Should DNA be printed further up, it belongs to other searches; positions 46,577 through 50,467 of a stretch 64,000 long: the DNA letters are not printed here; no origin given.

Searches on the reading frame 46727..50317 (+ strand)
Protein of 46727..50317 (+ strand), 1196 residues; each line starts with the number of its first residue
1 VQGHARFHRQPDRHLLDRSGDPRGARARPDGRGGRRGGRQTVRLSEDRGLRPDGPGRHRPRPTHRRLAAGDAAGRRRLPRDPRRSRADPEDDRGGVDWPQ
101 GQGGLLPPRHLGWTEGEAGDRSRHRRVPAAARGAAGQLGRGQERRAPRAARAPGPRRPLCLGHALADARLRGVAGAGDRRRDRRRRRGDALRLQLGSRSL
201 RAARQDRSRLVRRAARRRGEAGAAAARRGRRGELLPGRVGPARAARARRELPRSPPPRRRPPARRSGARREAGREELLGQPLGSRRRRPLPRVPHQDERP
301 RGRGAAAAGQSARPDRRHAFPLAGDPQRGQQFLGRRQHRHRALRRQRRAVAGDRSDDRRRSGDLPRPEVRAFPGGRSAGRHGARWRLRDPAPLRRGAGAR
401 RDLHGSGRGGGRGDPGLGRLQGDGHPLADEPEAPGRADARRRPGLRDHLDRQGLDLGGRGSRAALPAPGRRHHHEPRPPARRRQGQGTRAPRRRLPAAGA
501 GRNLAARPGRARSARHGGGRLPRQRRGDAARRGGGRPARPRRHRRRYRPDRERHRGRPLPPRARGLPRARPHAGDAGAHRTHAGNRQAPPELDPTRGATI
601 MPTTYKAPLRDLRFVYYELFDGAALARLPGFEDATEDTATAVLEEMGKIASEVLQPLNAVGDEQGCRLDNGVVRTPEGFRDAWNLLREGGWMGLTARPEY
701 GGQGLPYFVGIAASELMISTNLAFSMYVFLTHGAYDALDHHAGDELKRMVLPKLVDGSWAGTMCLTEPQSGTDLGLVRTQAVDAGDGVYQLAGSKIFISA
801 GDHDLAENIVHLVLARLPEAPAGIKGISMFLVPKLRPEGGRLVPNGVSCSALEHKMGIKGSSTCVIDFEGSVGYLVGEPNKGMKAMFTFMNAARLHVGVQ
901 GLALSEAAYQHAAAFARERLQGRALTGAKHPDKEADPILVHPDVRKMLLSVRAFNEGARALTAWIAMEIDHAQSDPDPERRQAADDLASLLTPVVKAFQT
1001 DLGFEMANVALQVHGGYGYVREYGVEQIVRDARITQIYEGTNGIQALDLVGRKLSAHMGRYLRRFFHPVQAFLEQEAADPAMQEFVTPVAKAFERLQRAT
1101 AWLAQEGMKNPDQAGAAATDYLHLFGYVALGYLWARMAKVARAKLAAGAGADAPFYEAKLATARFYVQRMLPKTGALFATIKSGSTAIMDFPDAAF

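Call 19: search_protein_families(library=pfam, proteins=[window:46727-50317:+], max_evalue=0.01)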
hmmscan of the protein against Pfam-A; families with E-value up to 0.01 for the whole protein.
window:46727-50317:+ (1196 aa): 6 families
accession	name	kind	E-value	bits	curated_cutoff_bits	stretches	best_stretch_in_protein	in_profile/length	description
PF12806.12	Acyl-CoA_dh_C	-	7.5e-42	142.8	30.3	1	1065-1192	1-124/124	Acetyl-CoA dehydrogenase C-terminal like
PF00441.29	Acyl-CoA_dh_1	-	1.2e-21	77.8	22.4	1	880-1049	1-145/150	Acyl-CoA dehydrogenase, C-terminal domain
PF02770.24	Acyl-CoA_dh_M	-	2e-14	54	33.3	1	763-869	2-95/97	Acyl-CoA dehydrogenase, middle domain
PF02771.21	Acyl-CoA_dh_N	-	3.8e-09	37.3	22.9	1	644-757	9-112/113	Acyl-CoA dehydrogenase, N-terminal domain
PF22924.1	ACOX_C_alpha1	-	3.5e-05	24.1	27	1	890-1044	4-159/169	Acyl-CoA oxidase, C-alpha1 domain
PF08028.16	Acyl-CoA_dh_2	-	0.00027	21.7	22.7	1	904-1042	10-133/134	Acyl-CoA dehydrogenase, C-terminal domain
